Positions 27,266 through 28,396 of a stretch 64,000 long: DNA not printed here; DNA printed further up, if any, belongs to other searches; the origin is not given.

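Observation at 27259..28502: Island-encoded RNase III translationally coupled to a 54-aa Asn/Gln-rich repeat peptide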

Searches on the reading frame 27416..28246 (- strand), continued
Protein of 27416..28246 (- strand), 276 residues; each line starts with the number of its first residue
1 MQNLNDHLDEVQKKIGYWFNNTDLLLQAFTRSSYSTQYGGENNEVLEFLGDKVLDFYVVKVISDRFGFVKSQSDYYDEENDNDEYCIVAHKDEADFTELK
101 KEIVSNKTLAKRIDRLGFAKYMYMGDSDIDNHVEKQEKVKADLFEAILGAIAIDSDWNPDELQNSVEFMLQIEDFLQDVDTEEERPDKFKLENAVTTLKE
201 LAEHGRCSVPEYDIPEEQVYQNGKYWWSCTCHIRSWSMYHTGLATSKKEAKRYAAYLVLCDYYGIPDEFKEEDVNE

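Call 38: search_solved_structures(query=A2, max_evalue=0.001, show_alignments=1)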
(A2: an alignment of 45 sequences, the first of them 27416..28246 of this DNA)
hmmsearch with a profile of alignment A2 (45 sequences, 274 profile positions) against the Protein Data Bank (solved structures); distinct sequences matched with E-value up to 0.001: 57.
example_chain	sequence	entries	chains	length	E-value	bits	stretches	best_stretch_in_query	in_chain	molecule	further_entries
1o0w_A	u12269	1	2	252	1.1e-25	93.9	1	1-263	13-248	Ribonuclease III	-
3n3w_A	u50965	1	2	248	5.3e-25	91.7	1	4-262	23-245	Ribonuclease III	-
6v5b_A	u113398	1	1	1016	2.4e-23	86.3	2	7-158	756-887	Ribonuclease 3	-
9asm_A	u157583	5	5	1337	1.2e-22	84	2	7-158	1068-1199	Isoform 4 of Drosha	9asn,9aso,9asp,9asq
7r97_A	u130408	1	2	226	2.7e-22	82.8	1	9-262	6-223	Ribonuclease 3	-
3o2r_A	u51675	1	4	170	1.1e-21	80.9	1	4-157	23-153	Ribonuclease III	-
6lxd_A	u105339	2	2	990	1.3e-21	80.6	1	7-158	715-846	Ribonuclease 3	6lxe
5b16_A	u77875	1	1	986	1.4e-21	80.5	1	7-158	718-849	Ribonuclease 3,DROSHA,Ribonuclease 3,DROSHA,Ribonuclease 3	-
6v5c_A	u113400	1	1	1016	1.5e-21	80.4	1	7-158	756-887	Ribonuclease 3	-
8dfv_A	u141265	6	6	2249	4.8e-19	72.2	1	9-65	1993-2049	Endoribonuclease Dcr-1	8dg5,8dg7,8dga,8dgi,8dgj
1yyk_A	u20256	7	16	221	3.6e-18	69.3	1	8-257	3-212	Ribonuclease III | Ribonuclease 3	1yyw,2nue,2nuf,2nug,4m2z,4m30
2eb1_A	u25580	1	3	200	4.5e-18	69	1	6-65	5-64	Endoribonuclease Dicer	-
7zpi_A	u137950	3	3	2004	5.2e-18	68.8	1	10-65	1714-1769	Endoribonuclease Dicer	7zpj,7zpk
3c4b_A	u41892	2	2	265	7.5e-18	68.3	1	10-65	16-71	Endoribonuclease Dicer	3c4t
5zak_A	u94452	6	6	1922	8.2e-18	68.1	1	10-65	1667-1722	Endoribonuclease Dicer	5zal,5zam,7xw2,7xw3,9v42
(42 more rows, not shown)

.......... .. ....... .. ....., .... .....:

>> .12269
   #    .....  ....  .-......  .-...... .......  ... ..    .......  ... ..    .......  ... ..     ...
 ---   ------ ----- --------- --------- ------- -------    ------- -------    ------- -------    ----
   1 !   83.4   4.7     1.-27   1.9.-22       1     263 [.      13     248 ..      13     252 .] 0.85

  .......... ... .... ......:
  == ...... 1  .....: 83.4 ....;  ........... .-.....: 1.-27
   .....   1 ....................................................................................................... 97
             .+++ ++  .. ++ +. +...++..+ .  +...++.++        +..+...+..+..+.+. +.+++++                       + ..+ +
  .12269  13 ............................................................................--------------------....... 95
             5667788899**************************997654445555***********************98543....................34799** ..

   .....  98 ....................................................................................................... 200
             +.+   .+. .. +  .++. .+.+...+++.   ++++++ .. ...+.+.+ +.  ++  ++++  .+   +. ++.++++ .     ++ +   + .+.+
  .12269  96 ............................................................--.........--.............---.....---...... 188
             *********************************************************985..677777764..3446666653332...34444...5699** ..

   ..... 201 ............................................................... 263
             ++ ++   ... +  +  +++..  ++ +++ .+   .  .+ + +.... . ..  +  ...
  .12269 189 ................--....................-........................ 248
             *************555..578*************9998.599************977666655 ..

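Call 47: predict_structure(alignment_id=A2)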
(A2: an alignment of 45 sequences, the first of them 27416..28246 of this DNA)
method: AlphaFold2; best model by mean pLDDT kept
length: 276 residues; sequences in the alignment: 45
mean_pLDDT: 90.4   pTM: 0.70
mean pLDDT of the five models: 90.4, 90.1, 90.0, 89.6, 89.1
residues with pLDDT >= 90: 190; 70-90: 67; 50-70: 10; < 50: 9
segments of 3 or more residues with pLDDT < 50: 184-187, 272-276
pLDDT, mean of each block of 10 residues (from residue 1): 93 98 99 98 99 97 88 76 77 81 97 98 97 97 99 98 98 84 59 90 84 96 95 94 96 96 85 44
secondary structure, 60 per line:
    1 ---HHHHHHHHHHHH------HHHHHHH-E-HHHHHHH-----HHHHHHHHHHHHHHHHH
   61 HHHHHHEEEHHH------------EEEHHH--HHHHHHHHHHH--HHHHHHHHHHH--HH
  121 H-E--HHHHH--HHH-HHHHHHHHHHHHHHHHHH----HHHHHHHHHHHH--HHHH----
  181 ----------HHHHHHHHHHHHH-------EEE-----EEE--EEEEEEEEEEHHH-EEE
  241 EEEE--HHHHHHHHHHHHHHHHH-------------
elements in order: H4-15 H22-28 H32-38 H44-66 E67-69 E85-87 H93-103 H106-116 H126-130 H137-154 H159-170 H173-176 H191-203 E211-213 E219-221 E224-233 E238-244 H247-263

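Call 55: fold_search(model_id=the predicted structure, library=pdb)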
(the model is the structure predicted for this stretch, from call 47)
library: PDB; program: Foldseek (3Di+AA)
matches with E <= 10: 414; with E <= 0.001: 83
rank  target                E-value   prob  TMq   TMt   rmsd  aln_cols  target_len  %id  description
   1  7r97_A                1.7e-12  1.00  0.49  0.60  19.1       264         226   22  Crystal structure of postcleavge complex of Escherichia coli RNase III (released 2022-07-20)
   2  2nue_B                2.7e-11  1.00  0.46  0.57  17.4       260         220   23  Crystal structure of RNase III from Aquifex aeolicus complexed with ds-RNA at 2.9-Angstrom Resolution (released 2007-11-20)
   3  2ez6_A                5.5e-11  1.00  0.47  0.58  18.0       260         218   22  Crystal structure of Aquifex aeolicus RNase III (D44N) complexed with product of double-stranded RNA processing (released 2006-02-07)
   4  2nue_A                5.8e-11  1.00  0.45  0.56  17.9       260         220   23  Crystal structure of RNase III from Aquifex aeolicus complexed with ds-RNA at 2.9-Angstrom Resolution (released 2007-11-20)
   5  1o0w_A                7.0e-11  1.00  0.47  0.54  20.2       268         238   23  Crystal structure of Ribonuclease III (TM1102) from Thermotoga maritima at 2.0 A resolution (released 2002-11-13)
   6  1yz9_B                7.4e-11  1.00  0.45  0.57  16.3       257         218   23  Crystal structure of RNase III mutant E110Q from Aquifex aeolicus complexed with double stranded RNA at 2.1-Angstrom R (released 2005-11-22)
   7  1yz9_A                9.0e-11  1.00  0.45  0.56  15.8       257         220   24  Crystal structure of RNase III mutant E110Q from Aquifex aeolicus complexed with double stranded RNA at 2.1-Angstrom R (released 2005-11-22)
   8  1yyk_A                1.0e-10  1.00  0.45  0.56  19.0       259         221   22  Crystal structure of RNase III from Aquifex Aeolicus complexed with double-stranded RNA at 2.5-angstrom resolution (released 2005-11-22)
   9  2nug_B                1.2e-10  1.00  0.46  0.58  19.2       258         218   24  Crystal structure of RNase III from Aquifex aeolicus complexed with ds-RNA at 1.7-Angstrom Resolution (released 2007-11-20)
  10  1o0w_B                1.8e-10  1.00  0.47  0.54  20.2       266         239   22  Crystal structure of Ribonuclease III (TM1102) from Thermotoga maritima at 2.0 A resolution (released 2002-11-13)
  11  2nug_A                1.9e-10  1.00  0.47  0.59  19.3       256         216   23  Crystal structure of RNase III from Aquifex aeolicus complexed with ds-RNA at 1.7-Angstrom Resolution (released 2007-11-20)
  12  1rc7_A                2.1e-10  1.00  0.45  0.56  17.3       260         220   22  Crystal structure of RNase III Mutant E110K from Aquifex Aeolicus complexed with ds-RNA at 2.15 Angstrom Resolution (released 2004-03-30)
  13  1yyw_A                4.9e-10  1.00  0.46  0.58  10.8       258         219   23  Crystal structure of RNase III from Aquifex aeolicus complexed with double stranded RNA at 2.8-Angstrom Resolution (released 2005-11-22)
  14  7yyn_A                1.0e-09  1.00  0.45  0.18  19.2       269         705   24  Mammalian Dicer in the dicing state with pre-miR-15a substrate (released 2022-11-16)
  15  1yyw_C                1.1e-09  1.00  0.46  0.58  11.0       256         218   24  Crystal structure of RNase III from Aquifex aeolicus complexed with double stranded RNA at 2.8-Angstrom Resolution (released 2005-11-22)
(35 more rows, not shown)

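Call 62: search_dna_similar(query=window:27416-28246:-, collection=plasmids, mode=protein, max_rows=15)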
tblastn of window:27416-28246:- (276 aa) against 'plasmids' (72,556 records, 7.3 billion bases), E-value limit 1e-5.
Records with a match: 39; places in all: 39; records where one place covers at least 80% of the query: 17.
Best place of each record, by identity: <60% 39.
By first word of the organism name: Escherichia 4; Klebsiella 4; Acinetobacter 4; Ralstonia 3; Bacillus 2; Leptospira 2; Listeria 2; Proteus 2; Piscirickettsia 2; Neisseria 2; and 11 more.
By predicted mobility (MOB-suite, as given by PLSDB): non-mobilizable 32; mobilizable 6; conjugative 1.
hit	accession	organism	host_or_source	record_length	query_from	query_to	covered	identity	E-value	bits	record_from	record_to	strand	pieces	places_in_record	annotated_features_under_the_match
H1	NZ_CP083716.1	Bacillus velezensis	cell culture,Meju, fermented soybean ...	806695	6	260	92%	27.4%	1e-10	69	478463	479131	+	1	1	rncS: ribonuclease III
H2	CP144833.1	Candidatus Stammera capleta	insect metagenome,tissue sample,midgut ...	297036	11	273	95%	25.1%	2e-12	74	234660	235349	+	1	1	record has no annotation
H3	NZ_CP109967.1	Catenovulum adriaticum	algae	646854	1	259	94%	25.2%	5e-13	76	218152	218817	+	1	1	rnc: ribonuclease III | lepB: signal peptidase I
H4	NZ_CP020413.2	Leptospira interrogans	Homo sapiens,human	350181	8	255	90%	26.2%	9e-10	66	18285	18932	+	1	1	rnc: ribonuclease III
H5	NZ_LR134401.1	Listeria monocytogenes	Homo sapiens,Vein blood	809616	9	259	91%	25.8%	3e-11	71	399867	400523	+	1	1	rnc: ribonuclease III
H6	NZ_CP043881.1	Leptospira interrogans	Homo sapiens,cell culture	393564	8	255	90%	25.8%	2e-9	65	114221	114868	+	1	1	rnc: ribonuclease III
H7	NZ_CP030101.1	Listeria monocytogenes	Environment,water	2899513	9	259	91%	25.4%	1e-10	69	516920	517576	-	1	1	none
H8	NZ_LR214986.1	Mycoplasmopsis cynos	Dog,lung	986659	11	255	89%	25.7%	4e-6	55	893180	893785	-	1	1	rnc: ribonuclease III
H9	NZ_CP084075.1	Fusobacterium vincentii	-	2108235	1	218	79%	28.8%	8e-12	72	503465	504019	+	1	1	none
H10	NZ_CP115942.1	Ralstonia syzygii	Musa sp.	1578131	4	259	93%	24.1%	8e-13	76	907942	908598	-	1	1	none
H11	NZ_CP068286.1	Ralstonia syzygii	Musa balbisiana cultivar Kepok,banana ...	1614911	4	259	93%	24.1%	8e-13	76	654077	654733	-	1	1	record has no annotation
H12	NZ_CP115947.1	Ralstonia solanacearum MolK2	Musa sp.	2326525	8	259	91%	24.1%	1e-12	75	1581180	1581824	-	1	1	record has no annotation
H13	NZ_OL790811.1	Proteus mirabilis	-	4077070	8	249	88%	25.1%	1e-14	81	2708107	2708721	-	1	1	none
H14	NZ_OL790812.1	Proteus mirabilis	-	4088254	8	249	88%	25.1%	1e-14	81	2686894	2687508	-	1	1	none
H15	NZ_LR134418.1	Legionella adelaidensis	environmental,Cooling tower water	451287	2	259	93%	22.8%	2e-8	62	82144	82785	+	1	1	rnc: ribonuclease III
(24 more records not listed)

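Call 63: search_dna_similar(query=window:27416-28246:-, collection=phages, mode=protein, max_rows=15)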
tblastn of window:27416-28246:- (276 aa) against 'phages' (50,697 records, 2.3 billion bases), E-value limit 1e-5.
Records with a match: 11; places in all: 11; records where one place covers at least 80% of the query: 2.
Best place of each record, by identity: <60% 11.
By first word of the organism name: Listeria 4; Enterococcus 2; Acinetobacter 2; Bacteriophage 1; Escherichia 1; Staphylococcus 1.
By host as written in the record: Listeria monocytogenes 4; - 4; Enterococcus faecalis 1; Escherichia coli O157:H7 ATCC 43895 1; Staphylococcus aureus 1.
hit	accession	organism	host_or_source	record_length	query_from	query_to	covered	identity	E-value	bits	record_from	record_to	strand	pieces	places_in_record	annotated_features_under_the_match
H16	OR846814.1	Listeria phage LM 4-11-1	Listeria monocytogenes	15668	9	259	91%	25.8%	9e-12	71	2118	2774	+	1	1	record has no annotation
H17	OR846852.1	Listeria phage LM 4-11-1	Listeria monocytogenes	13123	9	259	91%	25.4%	3e-11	69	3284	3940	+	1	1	record has no annotation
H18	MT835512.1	Bacteriophage sp.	human fecal samples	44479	8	171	59%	31.1%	9e-11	68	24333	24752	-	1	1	record has no annotation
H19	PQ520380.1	Enterococcus phage IME_EF3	-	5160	5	154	54%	28.8%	1e-7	58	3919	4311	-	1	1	record has no annotation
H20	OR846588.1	Enterococcus phage Efs 1-1-1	Enterococcus faecalis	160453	5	154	54%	28.8%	2e-7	58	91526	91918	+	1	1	record has no annotation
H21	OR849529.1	Listeria phage LM 4-14-1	Listeria monocytogenes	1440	10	158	54%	27.0%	3e-7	56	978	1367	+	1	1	record has no annotation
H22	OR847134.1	Listeria phage LM 4-11-1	Listeria monocytogenes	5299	10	158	54%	27.0%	7e-7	56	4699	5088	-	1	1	record has no annotation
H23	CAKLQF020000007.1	Acinetobacter phage MD-2021a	not known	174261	14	155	51%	26.8%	2e-7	57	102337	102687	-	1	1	rnc: ribonuclease III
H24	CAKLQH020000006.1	Acinetobacter phage MD-2021a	not known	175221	14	155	51%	26.8%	2e-7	57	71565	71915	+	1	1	rnc: ribonuclease III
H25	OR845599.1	Escherichia phage ECO95 1-6-1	Escherichia coli O157:H7 ATCC 43895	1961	8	145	50%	27.5%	4e-9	62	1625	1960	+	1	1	record has no annotation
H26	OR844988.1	Staphylococcus phage SA 1306 Kay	Staphylococcus aureus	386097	8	154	53%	24.0%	8e-6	53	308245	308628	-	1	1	record has no annotation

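Call 65: find_related_loci(query=A2, collection=viral_contigs, flank=4000)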
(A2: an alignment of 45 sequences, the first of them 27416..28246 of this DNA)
Query A2 (276 aa) in viral_contigs; peptide patterns used: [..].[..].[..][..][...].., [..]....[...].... (x = any residue, [..] = any of these).
117 stretches matched a pattern; 39 encode a relative of the query (tblastn E <= 1e-3); 37 distinct loci.
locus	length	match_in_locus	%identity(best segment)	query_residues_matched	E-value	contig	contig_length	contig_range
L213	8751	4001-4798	88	1-266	4e-163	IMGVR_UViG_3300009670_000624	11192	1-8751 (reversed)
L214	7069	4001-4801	86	1-266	1e-149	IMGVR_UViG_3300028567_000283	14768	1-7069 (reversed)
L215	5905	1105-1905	86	1-266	3e-149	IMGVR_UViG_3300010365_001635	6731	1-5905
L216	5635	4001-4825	80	2-273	6e-149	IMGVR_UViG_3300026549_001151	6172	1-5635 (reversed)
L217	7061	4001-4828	80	1-273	2e-146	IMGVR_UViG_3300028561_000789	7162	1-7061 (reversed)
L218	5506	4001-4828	79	1-273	9e-145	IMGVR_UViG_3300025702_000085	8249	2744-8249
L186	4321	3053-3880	76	1-273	4e-146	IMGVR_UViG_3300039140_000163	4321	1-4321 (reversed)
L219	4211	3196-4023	76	1-273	1e-145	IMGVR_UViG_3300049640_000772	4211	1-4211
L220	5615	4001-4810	71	1-268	6e-131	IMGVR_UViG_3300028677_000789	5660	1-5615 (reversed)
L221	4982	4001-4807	71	1-268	1e-129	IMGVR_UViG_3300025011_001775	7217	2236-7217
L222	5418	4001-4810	70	1-268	1e-128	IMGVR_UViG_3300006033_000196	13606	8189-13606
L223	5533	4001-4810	69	1-268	5e-127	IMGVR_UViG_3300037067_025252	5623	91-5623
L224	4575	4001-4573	81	1-189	3e-99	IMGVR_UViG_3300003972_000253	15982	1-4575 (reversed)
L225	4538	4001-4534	82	1-176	8e-93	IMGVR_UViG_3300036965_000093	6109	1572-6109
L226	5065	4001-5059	45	1-273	9e-72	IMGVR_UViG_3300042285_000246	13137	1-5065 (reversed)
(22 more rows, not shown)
